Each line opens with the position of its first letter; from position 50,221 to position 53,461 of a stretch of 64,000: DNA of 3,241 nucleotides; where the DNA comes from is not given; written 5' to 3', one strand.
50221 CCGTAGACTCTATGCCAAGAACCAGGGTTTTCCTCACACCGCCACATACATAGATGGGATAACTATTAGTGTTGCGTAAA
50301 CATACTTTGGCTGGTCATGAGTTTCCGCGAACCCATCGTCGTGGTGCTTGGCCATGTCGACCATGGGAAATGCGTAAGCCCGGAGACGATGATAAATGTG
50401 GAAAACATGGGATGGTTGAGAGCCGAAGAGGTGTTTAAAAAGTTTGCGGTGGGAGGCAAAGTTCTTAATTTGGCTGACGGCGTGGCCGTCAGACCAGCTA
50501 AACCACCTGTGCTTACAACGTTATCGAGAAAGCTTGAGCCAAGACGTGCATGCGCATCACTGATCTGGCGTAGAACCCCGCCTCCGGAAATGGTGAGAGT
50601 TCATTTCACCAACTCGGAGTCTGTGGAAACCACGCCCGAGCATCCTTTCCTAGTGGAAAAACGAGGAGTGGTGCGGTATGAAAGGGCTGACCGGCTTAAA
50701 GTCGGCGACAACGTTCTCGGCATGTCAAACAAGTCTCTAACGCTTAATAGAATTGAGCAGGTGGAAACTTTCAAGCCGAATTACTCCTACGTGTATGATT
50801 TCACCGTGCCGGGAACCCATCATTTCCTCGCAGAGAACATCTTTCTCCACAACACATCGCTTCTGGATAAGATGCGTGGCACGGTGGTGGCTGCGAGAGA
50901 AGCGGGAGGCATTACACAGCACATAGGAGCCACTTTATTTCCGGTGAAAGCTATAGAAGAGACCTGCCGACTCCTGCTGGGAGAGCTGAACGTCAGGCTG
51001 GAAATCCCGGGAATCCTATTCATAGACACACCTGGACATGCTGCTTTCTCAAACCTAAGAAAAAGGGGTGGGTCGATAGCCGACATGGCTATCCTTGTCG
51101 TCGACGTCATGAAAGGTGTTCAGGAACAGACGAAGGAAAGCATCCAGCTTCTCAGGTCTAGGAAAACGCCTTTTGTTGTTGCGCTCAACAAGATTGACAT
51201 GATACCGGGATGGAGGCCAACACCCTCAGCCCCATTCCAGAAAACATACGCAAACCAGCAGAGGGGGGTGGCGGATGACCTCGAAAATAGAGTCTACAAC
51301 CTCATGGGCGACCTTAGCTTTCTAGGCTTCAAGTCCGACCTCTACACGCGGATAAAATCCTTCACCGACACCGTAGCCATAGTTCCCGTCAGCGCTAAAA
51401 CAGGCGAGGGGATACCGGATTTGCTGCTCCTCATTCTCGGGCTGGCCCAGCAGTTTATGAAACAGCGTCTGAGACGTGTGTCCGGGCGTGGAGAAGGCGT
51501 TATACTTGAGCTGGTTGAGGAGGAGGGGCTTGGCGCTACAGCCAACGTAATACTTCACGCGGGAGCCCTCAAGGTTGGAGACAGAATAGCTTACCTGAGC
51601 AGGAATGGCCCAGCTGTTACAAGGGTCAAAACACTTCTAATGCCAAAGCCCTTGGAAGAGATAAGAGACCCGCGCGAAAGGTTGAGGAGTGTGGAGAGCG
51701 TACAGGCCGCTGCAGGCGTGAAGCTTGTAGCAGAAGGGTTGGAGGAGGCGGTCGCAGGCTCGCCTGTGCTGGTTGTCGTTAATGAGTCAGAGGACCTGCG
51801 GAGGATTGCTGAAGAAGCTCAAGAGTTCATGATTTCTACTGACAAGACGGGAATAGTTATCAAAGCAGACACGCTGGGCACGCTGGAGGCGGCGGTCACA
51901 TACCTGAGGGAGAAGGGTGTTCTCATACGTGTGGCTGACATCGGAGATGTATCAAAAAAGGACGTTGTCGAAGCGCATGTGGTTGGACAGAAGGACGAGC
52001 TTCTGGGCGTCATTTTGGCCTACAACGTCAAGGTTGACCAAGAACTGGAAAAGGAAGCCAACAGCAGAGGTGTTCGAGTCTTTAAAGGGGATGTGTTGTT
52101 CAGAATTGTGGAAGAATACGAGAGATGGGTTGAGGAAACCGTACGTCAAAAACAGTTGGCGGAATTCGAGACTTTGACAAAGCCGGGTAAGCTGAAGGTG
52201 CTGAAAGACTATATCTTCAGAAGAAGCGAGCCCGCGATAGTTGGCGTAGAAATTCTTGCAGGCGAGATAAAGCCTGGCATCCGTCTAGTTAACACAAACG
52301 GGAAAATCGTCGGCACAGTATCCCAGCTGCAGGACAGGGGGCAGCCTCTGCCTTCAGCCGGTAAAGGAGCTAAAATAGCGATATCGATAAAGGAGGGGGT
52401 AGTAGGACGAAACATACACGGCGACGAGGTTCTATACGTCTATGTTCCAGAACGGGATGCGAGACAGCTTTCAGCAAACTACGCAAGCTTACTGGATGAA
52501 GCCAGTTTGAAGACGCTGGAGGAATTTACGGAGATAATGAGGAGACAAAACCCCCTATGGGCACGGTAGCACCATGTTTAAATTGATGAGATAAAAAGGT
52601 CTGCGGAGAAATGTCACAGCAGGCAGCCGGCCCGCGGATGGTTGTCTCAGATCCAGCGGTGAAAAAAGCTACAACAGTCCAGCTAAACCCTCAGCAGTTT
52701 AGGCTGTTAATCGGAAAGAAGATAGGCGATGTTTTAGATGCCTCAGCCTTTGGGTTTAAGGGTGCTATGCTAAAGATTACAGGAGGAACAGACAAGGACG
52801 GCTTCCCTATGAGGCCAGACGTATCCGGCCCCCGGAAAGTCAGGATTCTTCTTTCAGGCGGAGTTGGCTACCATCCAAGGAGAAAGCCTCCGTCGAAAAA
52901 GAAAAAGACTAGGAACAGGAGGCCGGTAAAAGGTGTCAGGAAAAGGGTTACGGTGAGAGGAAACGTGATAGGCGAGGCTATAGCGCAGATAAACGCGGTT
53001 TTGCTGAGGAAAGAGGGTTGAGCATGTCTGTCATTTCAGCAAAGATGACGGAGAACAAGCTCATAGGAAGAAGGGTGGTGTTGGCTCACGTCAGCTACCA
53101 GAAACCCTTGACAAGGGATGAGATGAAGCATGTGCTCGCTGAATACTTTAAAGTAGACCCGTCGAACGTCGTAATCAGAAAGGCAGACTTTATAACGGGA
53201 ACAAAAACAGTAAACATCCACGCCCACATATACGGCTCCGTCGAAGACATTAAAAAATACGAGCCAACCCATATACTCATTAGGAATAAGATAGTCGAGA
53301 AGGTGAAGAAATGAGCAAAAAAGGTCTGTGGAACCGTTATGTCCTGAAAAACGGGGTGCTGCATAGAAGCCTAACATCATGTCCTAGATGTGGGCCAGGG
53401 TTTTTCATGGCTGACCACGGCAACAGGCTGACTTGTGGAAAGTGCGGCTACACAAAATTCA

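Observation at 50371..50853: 161-aa mini-intein in the P-loop of aIF5B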

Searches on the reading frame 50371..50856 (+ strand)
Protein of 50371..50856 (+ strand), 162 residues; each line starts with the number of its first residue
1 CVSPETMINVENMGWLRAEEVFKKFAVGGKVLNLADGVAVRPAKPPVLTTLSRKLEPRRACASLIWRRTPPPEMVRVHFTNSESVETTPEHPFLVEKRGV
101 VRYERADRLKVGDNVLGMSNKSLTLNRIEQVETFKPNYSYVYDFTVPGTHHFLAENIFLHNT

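Call 3: search_protein_families(library=pfam, proteins=[window:50371-50853:+], max_evalue=0.1)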
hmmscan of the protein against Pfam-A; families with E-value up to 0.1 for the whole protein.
window:50371-50853:+ (161 aa): 4 families
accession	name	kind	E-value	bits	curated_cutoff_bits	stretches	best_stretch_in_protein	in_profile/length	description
PF14890.11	Intein_splicing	-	1.1e-12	48.4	35.8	2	121-161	116-155/155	Intein splicing domain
PF07591.16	PT-HINT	-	7.8e-06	26.6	27.7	1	79-153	55-121/137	Pretoxin HINT domain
PF24957.1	DrmE_C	-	0.045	13.9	27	1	74-122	4-54/181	DISARM protein DrmE, C-terminal domain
PF24903.1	OB_MEIOB_N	-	0.087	12.5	27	0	106-151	73-117/140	MEIOB, N-terminal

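Call 4: search_protein_families(library=ncbifam, proteins=[window:50371-50853:+], max_evalue=0.1)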
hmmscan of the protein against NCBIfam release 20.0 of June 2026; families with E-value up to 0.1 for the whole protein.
window:50371-50853:+ (161 aa): 13 families
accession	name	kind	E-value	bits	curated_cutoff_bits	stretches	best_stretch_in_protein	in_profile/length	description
NF011418.0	PRK14845.1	equivalog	5.3e-13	47.7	756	2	1-115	24-130/1049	translation initiation factor IF-2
NF011302.0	PRK14714.1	equivalog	2.7e-10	38.4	1791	1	67-160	1002-1099/1350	DNA-directed DNA polymerase II large subunit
TIGR01445.1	intein_Nterm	domain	1.7e-08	35.3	24.5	1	1-95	1-83/83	intein N-terminal splicing region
TIGR01443.1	intein_Cterm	domain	1e-05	25.6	15.6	1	140-161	1-23/24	intein C-terminal splicing region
NF045703.1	rSAM_Tes_intein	exception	3.3e-05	21.9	1700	1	36-120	192-277/1040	tetraether lipid synthase Tes, intein-containing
NF005852.0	PRK07773.1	equivalog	8.5e-05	21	780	1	140-161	805-826/886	replicative DNA helicase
NF038162.1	RtcB_rel_intein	exception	0.00025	19.2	1150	1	122-161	538-578/961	intein-containing RtcB family protein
NF003159.0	PRK04132.1-4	equivalog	0.0015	16.6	999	0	118-157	540-578/852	replication factor C small subunit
NF011491.0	PRK14898.1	equivalog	0.0018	16.3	783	0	125-161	506-543/860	DNA-directed RNA polymerase subunit A''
NF006207.0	PRK08332.1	equivalog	0.029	11.5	2400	0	127-161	1209-1241/1684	vitamin B12-dependent ribonucleotide reductase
NF052663.1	RtcB_rel_intein2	exception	0.049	12.5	1050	0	58-118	119-173/626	intein-containing RctB family protein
NF003158.0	PRK04132.1-3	equivalog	0.068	10.2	1750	0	73-116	124-168/1437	replication factor C small subunit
NF003157.0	PRK04132.1-2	equivalog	0.073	10.9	1103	0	83-115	122-155/864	replication factor C small subunit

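Call 5: search_solved_structures(query=window:50371-50856:+, max_evalue=10, show_alignments=3)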
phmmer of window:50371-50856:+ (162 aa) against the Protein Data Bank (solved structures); distinct sequences matched with E-value up to 10: 24.
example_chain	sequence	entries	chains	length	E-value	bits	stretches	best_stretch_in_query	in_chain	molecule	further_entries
6rpq_A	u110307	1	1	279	1.8e-20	76.7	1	18-161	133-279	Ubiquitin-like protein SMT3,1108aa long hypothetical cell division control protein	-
6rpp_A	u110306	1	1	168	1e-18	71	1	26-160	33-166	Cell division control protein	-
4e2u_A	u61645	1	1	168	8e-13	51.8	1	18-161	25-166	Pho radA intein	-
2jmz_A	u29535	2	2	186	1.7e-09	41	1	55-154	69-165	Hypothetical protein MJ0781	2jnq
2lqm_A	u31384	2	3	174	4.6e-09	39.6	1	18-161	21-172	Pho radA intein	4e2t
4o1s_A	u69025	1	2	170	0.00026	24.2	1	71-153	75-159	V-type ATP synthase alpha chain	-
5o9j_A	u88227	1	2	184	0.00085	22.5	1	68-161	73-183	Transcription initiation factor IIB,Transcription initiation factor IIB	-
5o9i_A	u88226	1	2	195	0.00099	22.3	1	120-161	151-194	Transcription initiation factor IIB,Transcription initiation factor IIB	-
2lwy_A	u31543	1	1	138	0.0015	21.7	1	73-161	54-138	BACTERIAL INTEIN-LIKE DOMAIN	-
4o1r_A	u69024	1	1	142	0.0048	20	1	103-161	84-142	Replicative DNA helicase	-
7oec_A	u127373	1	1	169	0.0057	19.8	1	73-160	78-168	DNA polymerase II large subunit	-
5bkh_A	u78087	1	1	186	0.0058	19.8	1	73-160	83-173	DNA polymerase II large subunit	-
2lcj_A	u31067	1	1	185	0.0064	19.6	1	72-117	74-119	Pab polC intein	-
9hth_A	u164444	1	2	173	0.015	18.4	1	57-160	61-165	DNA-directed DNA polymerase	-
8ubs_A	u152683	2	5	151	0.028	17.5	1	70-160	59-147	NrdJ-1 | Nrdj-1 intein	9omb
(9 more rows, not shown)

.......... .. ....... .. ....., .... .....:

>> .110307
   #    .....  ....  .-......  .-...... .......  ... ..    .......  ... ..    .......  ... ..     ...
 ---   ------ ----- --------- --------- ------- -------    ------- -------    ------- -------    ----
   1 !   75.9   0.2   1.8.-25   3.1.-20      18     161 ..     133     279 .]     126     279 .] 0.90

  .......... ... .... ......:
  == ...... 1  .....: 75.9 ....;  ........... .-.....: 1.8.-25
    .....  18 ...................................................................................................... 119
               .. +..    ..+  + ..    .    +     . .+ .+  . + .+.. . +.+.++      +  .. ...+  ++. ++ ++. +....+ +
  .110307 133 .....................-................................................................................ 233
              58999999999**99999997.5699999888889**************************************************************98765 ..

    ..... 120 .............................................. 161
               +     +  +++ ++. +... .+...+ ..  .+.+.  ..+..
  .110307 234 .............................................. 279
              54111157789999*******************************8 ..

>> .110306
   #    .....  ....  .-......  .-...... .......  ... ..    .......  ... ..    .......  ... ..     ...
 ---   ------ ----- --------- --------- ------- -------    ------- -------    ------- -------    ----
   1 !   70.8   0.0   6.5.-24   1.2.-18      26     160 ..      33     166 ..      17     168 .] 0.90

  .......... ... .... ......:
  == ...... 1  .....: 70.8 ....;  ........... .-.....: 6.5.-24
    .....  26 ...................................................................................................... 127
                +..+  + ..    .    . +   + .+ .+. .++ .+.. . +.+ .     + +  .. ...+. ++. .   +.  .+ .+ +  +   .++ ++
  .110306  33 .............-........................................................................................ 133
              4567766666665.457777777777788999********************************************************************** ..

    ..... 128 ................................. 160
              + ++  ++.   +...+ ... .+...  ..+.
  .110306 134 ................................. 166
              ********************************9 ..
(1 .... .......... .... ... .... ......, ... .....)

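Call 15: find_homologous_proteins(query=window:50371-50853:+, max_evalue=0.001)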
Query window:50371-50853:+: 30 candidates shared short words with the query, none scored E <= 0.001.

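Call 27: search_protein_representatives(protein=window:50371-50853:+)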
Query: 161 residues. Proteins with E-value up to 0.001 (for the whole library): 485; up to 1e-10: 69; up to 1e-30: 1. The best 150 are listed.
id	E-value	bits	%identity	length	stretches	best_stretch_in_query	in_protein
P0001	3.4e-103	358.5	100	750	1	1-161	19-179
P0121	1.8e-26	109.2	28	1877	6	1-130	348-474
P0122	4.5e-25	104.7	32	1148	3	60-161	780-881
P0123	3.2e-24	101.9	33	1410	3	1-161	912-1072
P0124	9.8e-24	100.3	28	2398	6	47-161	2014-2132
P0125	1.3e-23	99.9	37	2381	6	60-126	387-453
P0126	1.6e-22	96.4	30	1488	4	55-126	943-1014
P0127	2.0e-22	96.1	29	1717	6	1-126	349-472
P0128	2.0e-22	96.0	32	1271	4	1-161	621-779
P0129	3.3e-22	95.3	31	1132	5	80-161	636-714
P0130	4.1e-22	95.0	34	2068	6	63-116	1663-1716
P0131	5.5e-22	94.6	59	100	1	1-82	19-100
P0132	2.4e-21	92.5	28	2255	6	56-120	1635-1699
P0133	1.0e-20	90.5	30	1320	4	28-115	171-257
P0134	3.2e-20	88.9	31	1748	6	44-113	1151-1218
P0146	9.5e-16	74.4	33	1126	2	1-116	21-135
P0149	3.0e-15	72.7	38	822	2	1-119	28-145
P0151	4.6e-15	72.1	38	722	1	1-161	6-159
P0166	3.9e-13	65.9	30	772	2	1-116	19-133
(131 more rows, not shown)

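Call 28: search_protein_families(library=pfam, proteins=[P0121, P0122, P0123, P0128, P0129, P0151, P0149, P0146, P0131], max_evalue=1e-8)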
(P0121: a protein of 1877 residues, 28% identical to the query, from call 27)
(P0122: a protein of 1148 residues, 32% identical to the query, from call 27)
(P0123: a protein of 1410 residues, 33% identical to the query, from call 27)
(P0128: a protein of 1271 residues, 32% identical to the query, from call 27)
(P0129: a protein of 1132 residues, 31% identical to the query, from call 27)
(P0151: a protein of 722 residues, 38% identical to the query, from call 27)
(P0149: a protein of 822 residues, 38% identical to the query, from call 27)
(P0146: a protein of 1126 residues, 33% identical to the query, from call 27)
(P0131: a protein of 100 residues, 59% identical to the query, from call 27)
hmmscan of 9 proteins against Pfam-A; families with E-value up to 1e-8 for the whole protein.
P0121 (1877 aa): 5 families
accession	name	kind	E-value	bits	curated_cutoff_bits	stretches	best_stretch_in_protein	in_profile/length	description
PF14890.11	Intein_splicing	-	4.2e-78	261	35.8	3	359-594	6-155/155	Intein splicing domain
PF00493.29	MCM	-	3.4e-70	236.1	23.3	2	1607-1684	147-224/224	MCM P-loop domain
PF17207.9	MCM_OB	-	5.5e-34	117.1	24.8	1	112-239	2-124/126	MCM OB domain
PF17855.7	MCM_lid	-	3.1e-28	98.5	27.4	1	1699-1787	1-87/87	MCM AAA-lid domain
PF14551.11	MCM_N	-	5.6e-13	49.6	24.9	1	11-103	2-93/95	MCM N-terminal domain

P0122 (1148 aa): 7 families
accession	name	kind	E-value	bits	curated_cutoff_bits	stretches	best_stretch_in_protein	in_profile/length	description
PF00493.29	MCM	-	2.1e-81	272.8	23.3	3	640-719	70-149/224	MCM P-loop domain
PF14890.11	Intein_splicing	-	4.6e-42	143.9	35.8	1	126-640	11-155/155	Intein splicing domain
PF17855.7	MCM_lid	-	2.5e-27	95.6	27.4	1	970-1057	1-86/87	MCM AAA-lid domain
PF14528.11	LAGLIDADG_3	-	1.8e-25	89.4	22.5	2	360-433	1-82/82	LAGLIDADG-like domain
PF01079.26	Hint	-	2.5e-10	40.7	29.7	0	749-855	21-136/213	Hint module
PF21120.3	MCM_WH_arc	-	8.1e-10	39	26.1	1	1086-1145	2-62/63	Archaeal MCM, winged-helix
PF01381.28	HTH_3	-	9.4e-09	35.6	23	0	464-501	1-42/55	Helix-turn-helix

P0123 (1410 aa): 5 families
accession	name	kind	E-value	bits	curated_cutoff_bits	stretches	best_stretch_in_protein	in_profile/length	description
PF00493.29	MCM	-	3.5e-81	272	23.3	2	1073-1198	97-222/224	MCM P-loop domain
PF14890.11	Intein_splicing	-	5.7e-40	137.1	35.8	1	354-884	2-155/155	Intein splicing domain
PF14528.11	LAGLIDADG_3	-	4.1e-30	104.3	22.5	1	595-672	2-81/82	LAGLIDADG-like domain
PF17207.9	MCM_OB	-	4.9e-28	97.8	24.8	1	107-240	2-125/126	MCM OB domain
PF17855.7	MCM_lid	-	8.9e-24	84.2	27.4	1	1236-1317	1-84/87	MCM AAA-lid domain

P0128 (1271 aa): 5 families
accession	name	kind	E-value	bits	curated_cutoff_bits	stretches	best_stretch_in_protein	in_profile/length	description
PF00493.29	MCM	-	1.2e-83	280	23.3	3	1006-1083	147-224/224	MCM P-loop domain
PF14890.11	Intein_splicing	-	1.5e-55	187.6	35.8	3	347-565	3-155/155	Intein splicing domain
PF17207.9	MCM_OB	-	4.9e-38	130.2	24.8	1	104-232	1-126/126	MCM OB domain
PF17855.7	MCM_lid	-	1.8e-29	102.5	27.4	1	1096-1180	1-87/87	MCM AAA-lid domain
PF14551.11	MCM_N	-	8.5e-14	52.2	24.9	1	8-98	2-95/95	MCM N-terminal domain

P0129 (1132 aa): 8 families
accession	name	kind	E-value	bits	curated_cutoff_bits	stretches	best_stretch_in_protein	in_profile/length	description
PF07591.16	PT-HINT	-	3e-55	186.7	27.7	3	456-577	9-131/137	Pretoxin HINT domain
PF01079.26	Hint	-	5.7e-42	144.1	29.7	0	573-652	6-89/213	Hint module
PF14890.11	Intein_splicing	-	1.3e-32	113.1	35.8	0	615-714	33-155/155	Intein splicing domain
PF13403.11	Hint_2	-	6.5e-30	104.9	28.4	0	307-342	2-36/147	Hint domain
PF04280.21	Tim44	-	1.3e-25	90.6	29.6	1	787-927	4-146/147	Tim44-like domain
PF14623.11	Vint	-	1.4e-22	80.7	27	0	579-652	1-67/166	Hint-domain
PF05203.21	Hom_end_hint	-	3.2e-12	47.4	32.1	0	580-610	1-31/228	Hom_end-associated Hint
PF17820.7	PDZ_6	-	3.3e-10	40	27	0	247-274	13-39/54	PDZ domain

P0151 (722 aa): 4 families
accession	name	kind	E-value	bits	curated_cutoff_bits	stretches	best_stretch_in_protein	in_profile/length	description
PF14578.12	GTP_EFTU_D4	-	9.5e-31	106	23.8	1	603-685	4-86/86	Elongation factor Tu domain 4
PF00009.33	GTP_EFTU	-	4.6e-26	92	26.5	1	160-357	17-186/188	Elongation factor Tu GTP binding domain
PF11987.13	IF-2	-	3.6e-20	72.5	27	1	485-579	23-116/117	Translation-initiation factor 2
PF14890.11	Intein_splicing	-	2.2e-12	47.5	35.8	0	122-159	118-155/155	Intein splicing domain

P0149 (822 aa): 3 families
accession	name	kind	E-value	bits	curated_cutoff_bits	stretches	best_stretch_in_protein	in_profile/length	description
PF00009.33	GTP_EFTU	-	2.3e-29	102.8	26.5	1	554-748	17-183/188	Elongation factor Tu GTP binding domain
PF14890.11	Intein_splicing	-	6.4e-20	72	35.8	1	36-553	2-155/155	Intein splicing domain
PF14528.11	LAGLIDADG_3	-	1.5e-14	54.5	22.5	1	355-422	5-79/82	LAGLIDADG-like domain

P0146 (1126 aa): 6 families
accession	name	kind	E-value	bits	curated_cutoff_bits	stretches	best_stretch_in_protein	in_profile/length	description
PF00009.33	GTP_EFTU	-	4.7e-28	98.5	26.5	1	545-756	17-185/188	Elongation factor Tu GTP binding domain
PF14578.12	GTP_EFTU_D4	-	6.8e-28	96.8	23.8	1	998-1084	1-86/86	Elongation factor Tu domain 4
PF14890.11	Intein_splicing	-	3.4e-25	89.1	35.8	1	30-544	3-155/155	Intein splicing domain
PF14528.11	LAGLIDADG_3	-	3.8e-16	59.6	22.5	1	352-421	5-81/82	LAGLIDADG-like domain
PF11987.13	IF-2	-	9.1e-16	58.3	27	1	875-978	10-117/117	Translation-initiation factor 2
PF03144.31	GTP_EFTU_D2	-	2e-09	38.2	30.3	0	785-860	1-71/73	Elongation factor Tu domain 2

P0131 (100 aa): 0 families

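Call 29: predict_structure(alignment_id=A2)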
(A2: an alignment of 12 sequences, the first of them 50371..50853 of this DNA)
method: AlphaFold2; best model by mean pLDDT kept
length: 161 residues; sequences in the alignment: 12
mean_pLDDT: 96.4   pTM: 0.89
mean pLDDT of the five models: 96.4, 96.3, 96.2, 96.1, 95.9
residues with pLDDT >= 90: 152; 70-90: 9; 50-70: 0; < 50: 0
segments of 3 or more residues with pLDDT < 50: none
pLDDT, mean of each block of 10 residues (from residue 1): 98 97 97 97 97 92 98 98 97 94 96 96 96 98 94 96 85
secondary structure, 60 per line:
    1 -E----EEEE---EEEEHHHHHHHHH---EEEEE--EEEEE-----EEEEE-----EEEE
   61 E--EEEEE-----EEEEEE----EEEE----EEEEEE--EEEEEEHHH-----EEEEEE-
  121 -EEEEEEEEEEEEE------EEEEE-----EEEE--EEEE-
elements in order: E7-10 E14-17 H18-26 E30-34 E37-41 E47-51 E57-61 E64-68 E74-79 E84-87 E92-97 E100-105 E114-119 E122-134 E141-145 E151-154 E157-160

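Call 32: fold_search(model_id=the predicted structure, library=pdb)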
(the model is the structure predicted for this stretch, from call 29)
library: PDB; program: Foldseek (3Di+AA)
matches with E <= 10: 408; with E <= 0.001: 72
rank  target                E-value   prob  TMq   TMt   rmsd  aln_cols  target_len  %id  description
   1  6rpp                  9.5e-15  1.00  0.91  0.87   1.8       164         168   28  Crystal structure of PabCDC21-1 intein (released 2019-08-14)
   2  6rpq                  1.2e-13  1.00  0.89  0.59   2.3       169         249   29  Crystal structure of PhoCDC21-1 intein (released 2019-08-14)
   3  2lqm_MODEL_1_A        2.7e-12  1.00  0.85  0.79   2.7       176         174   27  Solution Structures of RadA intein from Pyrococcus horikoshii (released 2012-05-16)
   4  4e2t_B                2.8e-11  1.00  0.87  0.83   2.2       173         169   26  Crystal Structures of RadA intein from Pyrococcus horikoshii (released 2012-05-16)
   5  4e2u                  2.8e-11  1.00  0.84  0.81   2.6       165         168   28  Crystal Structures of RadAmin intein from Pyrococcus horikoshii (released 2012-05-16)
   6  4e2t_A                3.5e-11  1.00  0.86  0.81   2.4       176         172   26  Crystal Structures of RadA intein from Pyrococcus horikoshii (released 2012-05-16)
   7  5o9i_A                3.0e-10  1.00  0.87  0.82   2.7       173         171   21  Crystal structure of transcription factor IIB Mvu mini-intein (released 2017-11-01)
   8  4o1s_A                4.7e-10  1.00  0.89  0.85   1.9       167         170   20  Crystal structure of TvoVMA intein (released 2014-03-19)
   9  5o9i_B                1.3e-09  1.00  0.86  0.79   2.7       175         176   20  Crystal structure of transcription factor IIB Mvu mini-intein (released 2017-11-01)
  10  5o9j_B                1.4e-09  1.00  0.70  0.63   4.1       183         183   20  Crystal structure of transcription factor IIB Mja mini-intein (released 2017-11-01)
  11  7oec                  1.6e-09  1.00  0.87  0.84   2.2       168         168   15  Crystal structure of an intein from a hyperthermophile (released 2021-05-26)
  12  2lcj_MODEL_1_A        2.1e-09  1.00  0.84  0.74   4.6       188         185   18  Solution NMR structure of Pab PolII Intein (released 2011-09-21)
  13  1mi8                  3.9e-09  1.00  0.74  0.84   2.3       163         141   16  2.0 Angstrom crystal structure of a DnaB intein from Synechocystis sp. PCC 6803 (released 2003-08-19)
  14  9hth_B                3.9e-09  1.00  0.84  0.78   2.5       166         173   18  Crystal structure of the fused, cysteine-less Aes123 PolB1 split intein (with S1A, N159A mutations) (released 2025-05-07)
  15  9hth_A                5.3e-09  1.00  0.83  0.79   2.5       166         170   18  Crystal structure of the fused, cysteine-less Aes123 PolB1 split intein (with S1A, N159A mutations) (released 2025-05-07)
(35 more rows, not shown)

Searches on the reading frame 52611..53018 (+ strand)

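Call 26: search_protein_families(library=pfam, proteins=[window:52611-53018:+], max_evalue=0.00001)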
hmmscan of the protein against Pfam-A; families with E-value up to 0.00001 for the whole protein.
window:52611-53018:+ (136 aa): 1 family
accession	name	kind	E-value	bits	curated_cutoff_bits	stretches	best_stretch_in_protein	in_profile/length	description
PF01092.24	Ribosomal_S6e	-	5.6e-34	117.1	26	1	9-134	2-115/125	Ribosomal protein S6e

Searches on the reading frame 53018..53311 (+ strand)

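Call 26: search_protein_families(library=pfam, proteins=[window:53018-53311:+], max_evalue=0.00001)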
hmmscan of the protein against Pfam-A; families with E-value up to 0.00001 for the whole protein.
window:53018-53311:+ (98 aa): 1 family
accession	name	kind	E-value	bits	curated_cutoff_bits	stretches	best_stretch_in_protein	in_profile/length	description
PF01282.25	Ribosomal_S24e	-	6.4e-18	65.1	24.5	1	9-97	4-94/95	Ribosomal protein S24e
